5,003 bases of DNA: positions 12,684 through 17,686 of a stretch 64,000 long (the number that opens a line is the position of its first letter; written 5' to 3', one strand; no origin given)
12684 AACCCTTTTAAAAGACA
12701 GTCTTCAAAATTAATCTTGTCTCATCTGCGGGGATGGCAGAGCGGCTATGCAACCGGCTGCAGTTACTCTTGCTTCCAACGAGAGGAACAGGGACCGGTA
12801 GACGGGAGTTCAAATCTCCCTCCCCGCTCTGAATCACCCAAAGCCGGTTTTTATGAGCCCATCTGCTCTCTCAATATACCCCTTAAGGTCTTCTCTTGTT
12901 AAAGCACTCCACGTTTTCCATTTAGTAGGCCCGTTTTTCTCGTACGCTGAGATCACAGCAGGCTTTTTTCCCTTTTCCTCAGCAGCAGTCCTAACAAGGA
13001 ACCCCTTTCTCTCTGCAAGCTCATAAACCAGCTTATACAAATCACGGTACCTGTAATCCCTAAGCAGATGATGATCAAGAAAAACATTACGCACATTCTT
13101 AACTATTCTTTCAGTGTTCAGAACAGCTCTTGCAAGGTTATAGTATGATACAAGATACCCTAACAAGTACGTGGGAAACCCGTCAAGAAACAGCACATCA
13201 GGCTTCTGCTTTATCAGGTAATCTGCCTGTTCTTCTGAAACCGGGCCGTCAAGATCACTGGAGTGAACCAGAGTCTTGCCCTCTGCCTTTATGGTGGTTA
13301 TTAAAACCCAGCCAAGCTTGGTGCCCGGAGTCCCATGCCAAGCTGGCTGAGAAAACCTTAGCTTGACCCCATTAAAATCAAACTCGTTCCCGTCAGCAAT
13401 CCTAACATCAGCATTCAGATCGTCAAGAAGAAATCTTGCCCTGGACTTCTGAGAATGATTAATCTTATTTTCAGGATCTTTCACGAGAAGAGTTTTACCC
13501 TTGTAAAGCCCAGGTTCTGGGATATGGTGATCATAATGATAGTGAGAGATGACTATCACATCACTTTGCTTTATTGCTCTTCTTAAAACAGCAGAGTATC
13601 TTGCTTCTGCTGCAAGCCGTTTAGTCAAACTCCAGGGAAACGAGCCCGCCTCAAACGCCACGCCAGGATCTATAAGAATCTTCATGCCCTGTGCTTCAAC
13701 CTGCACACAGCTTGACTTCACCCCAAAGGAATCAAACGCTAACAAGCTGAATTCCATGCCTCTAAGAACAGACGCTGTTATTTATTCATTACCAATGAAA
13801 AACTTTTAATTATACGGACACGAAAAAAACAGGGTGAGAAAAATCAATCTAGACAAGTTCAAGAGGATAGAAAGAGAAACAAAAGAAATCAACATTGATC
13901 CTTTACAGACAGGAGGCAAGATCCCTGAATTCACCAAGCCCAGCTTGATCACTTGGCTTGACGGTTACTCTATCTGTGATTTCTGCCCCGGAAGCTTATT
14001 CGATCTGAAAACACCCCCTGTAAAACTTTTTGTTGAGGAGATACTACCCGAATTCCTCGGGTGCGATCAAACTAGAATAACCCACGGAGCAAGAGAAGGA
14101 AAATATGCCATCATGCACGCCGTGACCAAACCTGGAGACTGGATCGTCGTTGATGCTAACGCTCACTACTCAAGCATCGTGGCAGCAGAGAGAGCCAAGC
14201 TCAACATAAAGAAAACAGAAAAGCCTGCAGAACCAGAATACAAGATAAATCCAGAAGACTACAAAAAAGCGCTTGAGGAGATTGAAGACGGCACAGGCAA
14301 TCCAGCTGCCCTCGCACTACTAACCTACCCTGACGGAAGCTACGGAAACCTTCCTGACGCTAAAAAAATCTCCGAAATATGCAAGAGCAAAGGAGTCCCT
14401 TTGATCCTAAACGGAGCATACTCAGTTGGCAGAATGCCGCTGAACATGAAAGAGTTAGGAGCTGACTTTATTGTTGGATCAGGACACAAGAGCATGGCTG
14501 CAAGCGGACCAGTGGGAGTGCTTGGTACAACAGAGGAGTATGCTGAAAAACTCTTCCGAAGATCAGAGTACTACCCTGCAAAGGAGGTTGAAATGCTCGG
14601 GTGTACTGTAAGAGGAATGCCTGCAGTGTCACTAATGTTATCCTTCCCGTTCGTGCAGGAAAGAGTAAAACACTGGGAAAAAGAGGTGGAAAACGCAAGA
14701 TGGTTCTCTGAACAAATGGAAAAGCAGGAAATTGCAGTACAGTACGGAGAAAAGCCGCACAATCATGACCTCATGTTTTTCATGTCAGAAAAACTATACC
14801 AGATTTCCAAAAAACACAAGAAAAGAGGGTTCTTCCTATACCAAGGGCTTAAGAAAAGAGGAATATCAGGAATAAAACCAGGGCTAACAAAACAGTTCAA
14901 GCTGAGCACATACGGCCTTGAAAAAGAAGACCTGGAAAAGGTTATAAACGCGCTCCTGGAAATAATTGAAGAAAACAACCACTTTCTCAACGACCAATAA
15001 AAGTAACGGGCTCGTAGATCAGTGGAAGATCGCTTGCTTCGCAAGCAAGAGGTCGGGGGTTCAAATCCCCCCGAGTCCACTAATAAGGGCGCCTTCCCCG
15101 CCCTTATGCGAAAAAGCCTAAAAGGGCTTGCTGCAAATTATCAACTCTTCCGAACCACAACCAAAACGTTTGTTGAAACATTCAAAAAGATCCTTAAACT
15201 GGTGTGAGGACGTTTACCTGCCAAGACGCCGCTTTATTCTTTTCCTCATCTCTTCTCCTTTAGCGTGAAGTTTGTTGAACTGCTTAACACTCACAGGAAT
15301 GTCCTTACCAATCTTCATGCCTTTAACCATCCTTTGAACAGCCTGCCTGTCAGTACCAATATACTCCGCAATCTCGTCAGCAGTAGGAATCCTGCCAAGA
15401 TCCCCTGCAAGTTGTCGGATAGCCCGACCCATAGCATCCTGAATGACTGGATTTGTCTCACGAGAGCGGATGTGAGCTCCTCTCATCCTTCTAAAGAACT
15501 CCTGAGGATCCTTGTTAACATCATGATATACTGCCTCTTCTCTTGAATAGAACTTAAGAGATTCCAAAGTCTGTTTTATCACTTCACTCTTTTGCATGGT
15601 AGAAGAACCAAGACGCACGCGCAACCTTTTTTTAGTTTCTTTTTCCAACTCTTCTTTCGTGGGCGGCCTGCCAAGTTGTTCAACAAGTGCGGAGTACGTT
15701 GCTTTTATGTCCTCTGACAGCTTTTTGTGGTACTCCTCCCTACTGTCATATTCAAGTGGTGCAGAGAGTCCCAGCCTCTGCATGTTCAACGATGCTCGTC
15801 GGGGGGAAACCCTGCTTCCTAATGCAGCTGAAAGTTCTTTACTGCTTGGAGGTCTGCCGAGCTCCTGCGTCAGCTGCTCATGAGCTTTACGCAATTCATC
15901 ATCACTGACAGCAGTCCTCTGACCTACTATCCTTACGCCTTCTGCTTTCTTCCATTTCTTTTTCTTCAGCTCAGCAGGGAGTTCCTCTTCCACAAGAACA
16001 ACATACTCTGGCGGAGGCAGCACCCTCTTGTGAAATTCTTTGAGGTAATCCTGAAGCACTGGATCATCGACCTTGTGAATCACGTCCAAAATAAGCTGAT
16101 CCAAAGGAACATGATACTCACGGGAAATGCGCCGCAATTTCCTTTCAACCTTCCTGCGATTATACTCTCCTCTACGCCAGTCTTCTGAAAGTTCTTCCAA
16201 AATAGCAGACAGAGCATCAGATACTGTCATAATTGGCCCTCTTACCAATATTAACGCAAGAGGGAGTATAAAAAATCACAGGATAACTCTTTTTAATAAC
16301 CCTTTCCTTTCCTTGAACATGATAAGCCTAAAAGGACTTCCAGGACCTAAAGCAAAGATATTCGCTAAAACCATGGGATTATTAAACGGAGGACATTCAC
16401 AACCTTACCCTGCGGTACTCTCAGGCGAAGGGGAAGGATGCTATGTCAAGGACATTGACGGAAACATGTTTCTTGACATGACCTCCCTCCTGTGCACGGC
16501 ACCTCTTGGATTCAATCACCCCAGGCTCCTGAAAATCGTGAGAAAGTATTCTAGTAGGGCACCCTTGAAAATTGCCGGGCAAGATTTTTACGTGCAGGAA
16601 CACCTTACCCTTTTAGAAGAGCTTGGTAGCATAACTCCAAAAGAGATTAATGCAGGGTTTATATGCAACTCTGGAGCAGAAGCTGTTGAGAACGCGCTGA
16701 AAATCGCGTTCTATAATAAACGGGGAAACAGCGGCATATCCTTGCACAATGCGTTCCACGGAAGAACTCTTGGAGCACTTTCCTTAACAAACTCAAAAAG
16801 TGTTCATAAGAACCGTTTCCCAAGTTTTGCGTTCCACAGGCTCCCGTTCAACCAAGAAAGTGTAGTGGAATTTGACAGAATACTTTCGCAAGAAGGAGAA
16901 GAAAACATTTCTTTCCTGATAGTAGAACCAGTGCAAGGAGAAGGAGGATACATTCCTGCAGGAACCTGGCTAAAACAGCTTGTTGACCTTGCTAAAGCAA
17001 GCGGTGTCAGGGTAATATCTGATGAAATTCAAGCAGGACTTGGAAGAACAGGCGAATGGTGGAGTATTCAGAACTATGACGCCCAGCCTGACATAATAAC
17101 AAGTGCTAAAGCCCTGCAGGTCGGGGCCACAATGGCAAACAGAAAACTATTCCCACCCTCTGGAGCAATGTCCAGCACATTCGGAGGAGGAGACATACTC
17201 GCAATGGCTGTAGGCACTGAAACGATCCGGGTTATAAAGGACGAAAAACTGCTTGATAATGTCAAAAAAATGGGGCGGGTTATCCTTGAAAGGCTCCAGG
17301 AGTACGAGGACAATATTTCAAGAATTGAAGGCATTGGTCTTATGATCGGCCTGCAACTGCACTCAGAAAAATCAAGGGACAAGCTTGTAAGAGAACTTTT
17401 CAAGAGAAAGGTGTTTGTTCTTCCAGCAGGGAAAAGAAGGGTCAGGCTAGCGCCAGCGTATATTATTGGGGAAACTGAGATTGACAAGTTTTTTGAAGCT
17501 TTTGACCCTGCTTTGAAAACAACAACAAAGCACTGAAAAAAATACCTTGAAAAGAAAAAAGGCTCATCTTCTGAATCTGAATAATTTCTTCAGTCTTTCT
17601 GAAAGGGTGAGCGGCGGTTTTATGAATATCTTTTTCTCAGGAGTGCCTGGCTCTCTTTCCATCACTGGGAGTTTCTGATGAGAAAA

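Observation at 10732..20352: Compact Cys-tRNA formation island: both tRNA-Cys genes, CysRS, SepCysS, SepRS and candidate accessory genes within 9.6 kb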

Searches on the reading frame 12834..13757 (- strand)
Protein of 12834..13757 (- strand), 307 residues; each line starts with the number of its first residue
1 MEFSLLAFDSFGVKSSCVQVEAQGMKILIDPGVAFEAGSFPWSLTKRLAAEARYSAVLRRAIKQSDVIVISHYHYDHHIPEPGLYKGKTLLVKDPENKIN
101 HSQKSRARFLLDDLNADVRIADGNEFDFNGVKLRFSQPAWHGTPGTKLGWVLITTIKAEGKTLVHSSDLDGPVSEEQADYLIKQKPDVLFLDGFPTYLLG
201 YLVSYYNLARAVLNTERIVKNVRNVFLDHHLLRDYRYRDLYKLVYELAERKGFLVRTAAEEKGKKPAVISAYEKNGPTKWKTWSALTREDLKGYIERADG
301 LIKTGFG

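Call 4: search_protein_families(library=pfam, proteins=[window:12834-13757:-], max_evalue=0.01)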
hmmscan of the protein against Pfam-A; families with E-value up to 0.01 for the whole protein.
window:12834-13757:- (307 aa): 3 families
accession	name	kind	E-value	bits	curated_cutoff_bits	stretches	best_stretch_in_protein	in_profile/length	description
PF13483.12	Lactamase_B_3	-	9.7e-09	35.8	24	1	14-191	6-131/160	Beta-lactamase superfamily domain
PF12706.13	Lactamase_B_2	-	5.5e-07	29.8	27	1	27-193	3-164/200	Beta-lactamase superfamily domain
PF00753.33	Lactamase_B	-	3.2e-06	27.7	22.7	1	15-77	6-56/196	Metallo-beta-lactamase superfamily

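Call 5: search_protein_families(library=ncbifam, proteins=[window:12834-13757:-], max_evalue=0.01)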
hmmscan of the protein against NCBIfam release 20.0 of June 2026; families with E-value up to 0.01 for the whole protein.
window:12834-13757:- (307 aa): 4 families
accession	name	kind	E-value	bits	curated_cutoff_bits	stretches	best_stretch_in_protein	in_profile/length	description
NF003287.0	PRK04286.1-1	equivalog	5.1e-54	183.7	286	1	1-274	1-283/308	hypothetical protein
NF003290.0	PRK04286.1-6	equivalog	1.1e-47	162.3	526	1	5-273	5-281/307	hypothetical protein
NF003289.0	PRK04286.1-3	equivalog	1.9e-43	148.9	526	1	6-274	6-279/292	hypothetical protein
NF003288.0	PRK04286.1-2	equivalog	4.4e-29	101.6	409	1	1-274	1-275/303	hypothetical protein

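Call 48: search_protein_families(library=ncbifam, proteins=[window:12834-13757:-], max_evalue=0.00001)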
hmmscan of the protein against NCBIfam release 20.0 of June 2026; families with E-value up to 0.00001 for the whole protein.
window:12834-13757:- (307 aa): 4 families
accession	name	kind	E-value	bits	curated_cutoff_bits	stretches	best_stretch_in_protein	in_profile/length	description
NF003287.0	PRK04286.1-1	equivalog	5.1e-54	183.7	286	1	1-274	1-283/308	hypothetical protein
NF003290.0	PRK04286.1-6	equivalog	1.1e-47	162.3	526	1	5-273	5-281/307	hypothetical protein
NF003289.0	PRK04286.1-3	equivalog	1.9e-43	148.9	526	1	6-274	6-279/292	hypothetical protein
NF003288.0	PRK04286.1-2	equivalog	4.4e-29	101.6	409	1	1-274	1-275/303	hypothetical protein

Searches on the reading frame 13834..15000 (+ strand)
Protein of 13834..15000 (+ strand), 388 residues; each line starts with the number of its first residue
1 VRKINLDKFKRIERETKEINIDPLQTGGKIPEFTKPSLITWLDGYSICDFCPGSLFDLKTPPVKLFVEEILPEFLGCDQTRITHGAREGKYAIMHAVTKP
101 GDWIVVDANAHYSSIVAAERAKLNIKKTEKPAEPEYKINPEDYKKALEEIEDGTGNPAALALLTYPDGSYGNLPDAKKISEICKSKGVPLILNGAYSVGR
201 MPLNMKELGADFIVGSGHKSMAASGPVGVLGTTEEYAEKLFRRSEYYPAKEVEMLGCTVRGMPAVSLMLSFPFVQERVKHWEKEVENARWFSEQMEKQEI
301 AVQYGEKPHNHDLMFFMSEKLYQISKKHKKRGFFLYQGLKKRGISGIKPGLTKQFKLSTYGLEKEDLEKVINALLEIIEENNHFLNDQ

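Call 4: search_protein_families(library=pfam, proteins=[window:13834-15000:+], max_evalue=0.01)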
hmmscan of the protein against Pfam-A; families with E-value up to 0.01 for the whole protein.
window:13834-15000:+ (388 aa): 5 families
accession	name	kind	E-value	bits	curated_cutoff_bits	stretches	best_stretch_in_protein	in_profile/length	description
PF05889.19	SepSecS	-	1.2e-43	149.7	21.1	1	102-379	105-389/389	O-phosphoseryl-tRNA(Sec) selenium transferase, SepSecS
PF00266.25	Aminotran_5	-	1.4e-16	60.9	21.5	1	83-240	67-221/371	Aminotransferase class-V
PF00155.27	Aminotran_1_2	-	3.3e-10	40.1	19.7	1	79-243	68-244/361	Aminotransferase class I and II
PF01276.26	OKR_DC_1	-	0.0014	17.9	27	1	78-223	82-244/417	Orn/Lys/Arg decarboxylase, major domain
PF01212.27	Beta_elim_lyase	-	0.0021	17.9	27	1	70-302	40-272/288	Beta-eliminating lyase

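Call 5: search_protein_families(library=ncbifam, proteins=[window:13834-15000:+], max_evalue=0.01)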
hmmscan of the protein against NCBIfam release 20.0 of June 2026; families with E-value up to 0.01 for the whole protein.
window:13834-15000:+ (388 aa): 23 families
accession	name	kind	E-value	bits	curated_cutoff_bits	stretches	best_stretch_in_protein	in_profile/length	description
TIGR02539.1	SepCysS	equivalog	4e-165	549.3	365.25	1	14-381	4-369/370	O-phospho-L-seryl-tRNA:Cys-tRNA synthase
NF006810.0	PRK09331.1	subfamily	6.5e-161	535.5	301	1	3-383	4-394/397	Sep-tRNA:Cys-tRNA synthetase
TIGR01979.1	sufS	subfamily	1.8e-11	43.6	475.1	1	94-240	101-241/403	SufS family cysteine desulfurase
TIGR01977.1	am_tr_V_EF2568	hypoth_equivalog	2.1e-09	36.9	377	1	93-237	78-217/376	cysteine desulfurase family protein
NF041166.1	f2_encap_cargo1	exception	7.4e-09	35.2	800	1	159-234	388-462/623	family 2A encapsulin nanocompartment cargo protein cysteine desulfurase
TIGR03301.1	PhnW-AepZ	equivalog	8.6e-08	31.9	360.8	1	93-223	67-191/355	2-aminoethylphosphonate aminotransferase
TIGR04343.1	egtE_PLP_lyase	equivalog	5.2e-06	25.5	400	1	156-241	142-224/370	ergothioneine biosynthesis PLP-dependent enzyme EgtE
NF040779.1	Sec_lyase_SclA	exception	6.7e-06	25.2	525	1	92-237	76-216/378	selenocysteine lyase SclA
TIGR03402.1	FeS_nifS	equivalog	7.5e-06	25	530.75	1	125-230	111-208/379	cysteine desulfurase NifS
NF010611.0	PRK14012.1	equivalog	6.8e-05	22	548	1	169-225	158-214/406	IscS subfamily cysteine desulfurase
TIGR03403.1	nifS_epsilon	equivalog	7.2e-05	21.8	587.7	1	122-229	112-209/382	NifS family cysteine desulfurase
TIGR03812.1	tyr_de_CO2_Arch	equivalog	7.4e-05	21.7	299.4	1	103-334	109-342/375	tyrosine decarboxylase MfnA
TIGR02006.1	IscS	equivalog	0.00011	21.4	643.2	1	169-225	154-210/402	IscS subfamily cysteine desulfurase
NF010006.0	PRK13479.1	equivalog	0.00023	20.4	296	1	93-222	72-196/369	2-aminoethylphosphonate--pyruvate transaminase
NF008126.0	PRK10874.1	equivalog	0.00031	20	607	1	170-237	173-239/401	cysteine desulfurase CsdA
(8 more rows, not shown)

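Call 65: search_solved_structures(query=window:13834-15000:+, max_evalue=0.00001, show_alignments=1)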
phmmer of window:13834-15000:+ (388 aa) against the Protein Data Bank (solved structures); distinct sequences matched with E-value up to 0.00001: 14.
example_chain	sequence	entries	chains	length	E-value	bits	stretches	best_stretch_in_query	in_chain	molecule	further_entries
2e7i_A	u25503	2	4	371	6.5e-144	482.8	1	13-380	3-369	Sep-tRNA:Cys-tRNA synthase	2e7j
3wkr_A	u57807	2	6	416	5.8e-128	430.3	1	4-380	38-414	O-phospho-L-seryl-tRNA:Cys-tRNA synthase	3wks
5x6b_I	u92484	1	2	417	5.9e-128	430.3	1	4-380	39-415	O-phospho-L-seryl-tRNA:Cys-tRNA synthase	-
8d8s_A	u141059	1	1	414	3.9e-09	39.2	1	96-239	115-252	Cysteine desulfurase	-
4w91_A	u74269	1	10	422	8.3e-09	38.1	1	101-240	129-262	Aminotransferase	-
5b7s_A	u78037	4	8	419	1.8e-08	37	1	97-238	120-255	Cysteine desulfurase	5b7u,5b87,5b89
8kg1_A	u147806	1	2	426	4.7e-08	35.7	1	99-233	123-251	cysteine desulfurase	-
7e6a_A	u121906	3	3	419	2e-07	33.6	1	95-231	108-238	Cysteine desulfurase SufS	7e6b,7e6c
5xt5_A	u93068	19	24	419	2e-07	33.6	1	95-231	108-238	Cysteine desulfurase SufS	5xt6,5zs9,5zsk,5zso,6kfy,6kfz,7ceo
5j8q_A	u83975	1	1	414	2e-07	33.6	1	95-231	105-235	Cysteine desulfurase SufS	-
7e6d_A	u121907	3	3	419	2e-07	33.6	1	95-231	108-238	Cysteine desulfurase SufS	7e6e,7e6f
5zsp_A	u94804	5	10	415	1.6e-06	30.6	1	150-229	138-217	Cysteine desulfurase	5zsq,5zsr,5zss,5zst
7ceq_A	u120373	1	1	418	3.7e-06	29.4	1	95-231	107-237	Cysteine desulfurase SufS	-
7cer_A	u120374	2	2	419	3.7e-06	29.4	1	95-231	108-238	Cysteine desulfurase SufS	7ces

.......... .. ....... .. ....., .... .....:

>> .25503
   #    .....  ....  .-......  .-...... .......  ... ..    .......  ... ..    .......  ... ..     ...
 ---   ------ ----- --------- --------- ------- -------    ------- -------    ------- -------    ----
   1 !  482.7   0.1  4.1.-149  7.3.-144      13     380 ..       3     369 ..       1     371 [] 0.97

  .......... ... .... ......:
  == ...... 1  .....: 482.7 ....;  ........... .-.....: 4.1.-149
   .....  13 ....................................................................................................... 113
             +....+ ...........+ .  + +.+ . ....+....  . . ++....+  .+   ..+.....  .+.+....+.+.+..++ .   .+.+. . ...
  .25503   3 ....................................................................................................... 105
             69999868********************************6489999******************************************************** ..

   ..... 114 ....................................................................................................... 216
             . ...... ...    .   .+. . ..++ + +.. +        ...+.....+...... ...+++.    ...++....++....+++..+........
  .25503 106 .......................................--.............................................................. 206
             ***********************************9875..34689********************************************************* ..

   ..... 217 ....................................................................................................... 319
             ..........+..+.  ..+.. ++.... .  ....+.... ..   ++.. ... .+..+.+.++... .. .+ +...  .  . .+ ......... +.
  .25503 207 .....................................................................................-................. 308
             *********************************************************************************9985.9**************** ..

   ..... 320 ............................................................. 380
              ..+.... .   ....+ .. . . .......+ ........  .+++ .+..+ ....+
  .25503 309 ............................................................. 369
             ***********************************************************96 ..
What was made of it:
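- On SepCysS (TIGR02539): 2e7i E 6.5e-144 against desulfurases ~1e-9 (call 65). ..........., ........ and LGCTVRG align with identical motifs in 2e7i (call 65).
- Checked: A. fulgidus SepCysS 2e7i matches at E 6.5e-144; cysteine desulfurases reach only ~1e-9 (call 65).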

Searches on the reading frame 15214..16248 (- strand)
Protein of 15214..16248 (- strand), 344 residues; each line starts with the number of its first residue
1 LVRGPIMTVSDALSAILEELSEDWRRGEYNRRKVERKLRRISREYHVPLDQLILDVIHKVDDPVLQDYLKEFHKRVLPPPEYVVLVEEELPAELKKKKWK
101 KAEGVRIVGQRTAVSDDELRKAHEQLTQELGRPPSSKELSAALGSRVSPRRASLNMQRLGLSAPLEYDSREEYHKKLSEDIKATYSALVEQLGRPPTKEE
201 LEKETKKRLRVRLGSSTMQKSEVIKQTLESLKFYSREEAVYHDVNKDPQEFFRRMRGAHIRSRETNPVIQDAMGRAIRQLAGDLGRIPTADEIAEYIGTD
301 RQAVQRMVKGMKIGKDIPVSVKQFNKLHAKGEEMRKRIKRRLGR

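Call 4: search_protein_families(library=pfam, proteins=[window:15214-16248:-], max_evalue=0.01)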
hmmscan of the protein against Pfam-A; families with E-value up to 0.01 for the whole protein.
window:15214-16248:- (344 aa): 3 families
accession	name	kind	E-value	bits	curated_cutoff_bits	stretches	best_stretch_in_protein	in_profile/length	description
PF04539.22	Sigma70_r3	-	3.8e-13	49.8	25.3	2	118-158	5-45/78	Sigma-70 region 3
PF18780.6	HNH_repeat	-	3.8e-11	43.6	26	0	114-140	1-27/54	Homing endonuclease associated repeat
PF12802.13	MarR_2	-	0.0017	18.9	27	1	275-312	9-45/61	MarR family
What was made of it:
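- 15214..16248 (-): 344-aa protein with repeated sigma70-region-3/HNH-repeat-like HTH modules. Neighbour. Call 4.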

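Call 5: search_protein_families(library=ncbifam, proteins=[window:15214-16248:-], max_evalue=0.01)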
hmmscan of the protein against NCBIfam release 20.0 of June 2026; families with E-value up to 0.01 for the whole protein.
window:15214-16248:- (344 aa): 13 families
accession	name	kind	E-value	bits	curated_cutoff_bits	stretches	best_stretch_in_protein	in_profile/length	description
NF005514.0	PRK07122.1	subfamily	5.7e-08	32.2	372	0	272-305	128-161/264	RNA polymerase sigma factor SigF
TIGR02479.1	FliA_WhiG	subfamily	3.3e-07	30.3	189.6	1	255-334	68-144/224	FliA/WhiG family RNA polymerase sigma factor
TIGR02980.1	SigBFG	subfamily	3.4e-07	30.2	234.35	0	269-311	88-130/227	SigB/SigF/SigG family RNA polymerase sigma factor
NF004564.0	PRK05901.2-2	equivalog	3.4e-06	26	617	0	117-147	335-365/500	RNA polymerase sigma factor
TIGR02885.1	spore_sigF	equivalog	5.8e-05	23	321.45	0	274-310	100-136/231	RNA polymerase sporulation sigma factor SigF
NF004566.0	PRK05901.2-4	equivalog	5.9e-05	22.4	531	0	117-144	279-306/448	RNA polymerase sigma factor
TIGR02393.1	RpoD_Cterm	equivalog_domain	9.9e-05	22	354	0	273-309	89-125/238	RNA polymerase sigma factor RpoD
TIGR02997.1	Sig70-cyanoRpoD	subfamily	0.00011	21.6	384.5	0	118-203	162-245/298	RNA polymerase sigma factor, RpoD/SigA family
NF005642.0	PRK07405.1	subfamily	0.00081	18.7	524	0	118-167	170-219/318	RNA polymerase sigma factor SigD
TIGR02394.1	rpoS_proteo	equivalog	0.0022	17.5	378.7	0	121-191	137-209/285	RNA polymerase sigma factor RpoS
NF005413.0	PRK06986.1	subfamily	0.0028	17.5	201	0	256-315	86-144/241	RNA polymerase sigma factor FliA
NF004052.0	PRK05572.1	subfamily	0.0042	16.6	311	0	116-144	117-145/252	SigF/SigG family RNA polymerase sporulation sigma factor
NF004615.0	PRK05949.1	subfamily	0.0047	15.9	530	0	118-164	179-225/327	RNA polymerase sigma factor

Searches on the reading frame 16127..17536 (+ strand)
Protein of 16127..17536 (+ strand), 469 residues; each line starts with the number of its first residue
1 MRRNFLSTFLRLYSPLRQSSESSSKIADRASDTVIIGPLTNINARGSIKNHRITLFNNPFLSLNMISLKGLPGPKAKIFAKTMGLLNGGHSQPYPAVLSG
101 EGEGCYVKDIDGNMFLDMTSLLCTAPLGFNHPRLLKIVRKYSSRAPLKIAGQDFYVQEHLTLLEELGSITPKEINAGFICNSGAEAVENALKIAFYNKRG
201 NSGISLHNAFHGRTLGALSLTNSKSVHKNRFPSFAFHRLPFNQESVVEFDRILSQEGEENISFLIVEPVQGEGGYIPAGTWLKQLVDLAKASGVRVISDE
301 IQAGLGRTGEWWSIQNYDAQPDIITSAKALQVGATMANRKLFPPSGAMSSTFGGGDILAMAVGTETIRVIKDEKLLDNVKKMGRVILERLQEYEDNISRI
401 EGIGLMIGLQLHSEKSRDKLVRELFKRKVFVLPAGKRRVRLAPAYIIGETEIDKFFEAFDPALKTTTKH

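Call 4: search_protein_families(library=pfam, proteins=[window:16127-17536:+], max_evalue=0.01)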
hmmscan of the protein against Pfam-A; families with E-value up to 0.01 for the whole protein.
window:16127-17536:+ (469 aa): 2 families
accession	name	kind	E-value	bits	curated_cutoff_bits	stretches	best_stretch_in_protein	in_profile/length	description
PF00202.27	Aminotran_3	-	1.3e-82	278.1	30.5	1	97-462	11-402/403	Aminotransferase class-III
PF00155.27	Aminotran_1_2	-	0.008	15.8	19.7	0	248-441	132-344/361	Aminotransferase class I and II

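Call 5: search_protein_families(library=ncbifam, proteins=[window:16127-17536:+], max_evalue=0.01)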
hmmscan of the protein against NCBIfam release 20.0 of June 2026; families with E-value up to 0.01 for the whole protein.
window:16127-17536:+ (469 aa): 68 families (the best 25 are shown)
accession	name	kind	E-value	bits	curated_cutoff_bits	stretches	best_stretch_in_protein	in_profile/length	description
NF004426.0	PRK05769.1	equivalog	6.8e-85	285.5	552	1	70-465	11-439/441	acetyl ornithine aminotransferase family protein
TIGR00707.1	argD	subfamily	1.5e-76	257.7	410.05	1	100-463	14-380/381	acetylornithine/succinylornithine family transaminase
NF005993.0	PRK08117.1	subfamily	8.4e-74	248.7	574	1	80-467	10-431/433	aspartate aminotransferase family protein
NF002874.0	PRK03244.1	equivalog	7.1e-65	219.3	457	1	95-467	25-396/399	acetylornithine transaminase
NF002797.0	PRK02936.1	equivalog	4.7e-63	213.2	496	1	101-466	17-380/385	acetylornithine transaminase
NF002325.0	PRK01278.1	subfamily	3.9e-61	206.8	372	1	101-467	19-390/395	acetylornithine transaminase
TIGR03251.1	LAT_fam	equivalog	3.2e-59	200.5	520.8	1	104-463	28-432/433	L-lysine 6-transaminase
NF045491.1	LysJ_Sulfobales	equivalog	2.4e-56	191.3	700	1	101-463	16-377/386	[LysW]-aminoadipate semialdehyde/glutamate semialdehyde transaminase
NF053554.1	prodigi_MAP_PigE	equivalog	2.4e-55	188.3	850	1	101-426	406-744/837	prodigiosin MAP biosynthesis aminotransferase PigE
NF008570.0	PRK11522.1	equivalog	8e-55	186.2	612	1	104-467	77-458/464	putrescine aminotransferase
NF003087.0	PRK04013.1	equivalog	6.1e-53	180.2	528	1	101-457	12-352/364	acetylornithine/acetyl-lysine aminotransferase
NF042418.1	LysJ_Th_th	equivalog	7.8e-53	179.7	700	1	101-459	24-381/386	[LysW]-aminoadipate semialdehyde transaminase LysJ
NF003273.0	PRK04260.1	equivalog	1.6e-52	178.3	616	1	102-455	18-367/376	acetylornithine transaminase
NF004714.0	PRK06058.1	subfamily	4.4e-50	170.6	639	1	70-456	17-437/447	4-aminobutyrate--2-oxoglutarate transaminase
NF003468.0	PRK05093.1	subfamily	4.8e-50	170.4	522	1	98-467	26-403/405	acetylornithine/succinyldiaminopimelate transaminase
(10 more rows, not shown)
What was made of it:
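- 16316..17536 (+): Class III aminotransferase (acetylornithine aminotransferase-like). Neighbour. PF00202 278 bits (call 4); below every NCBIfam equivalog cut-off (call 5).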
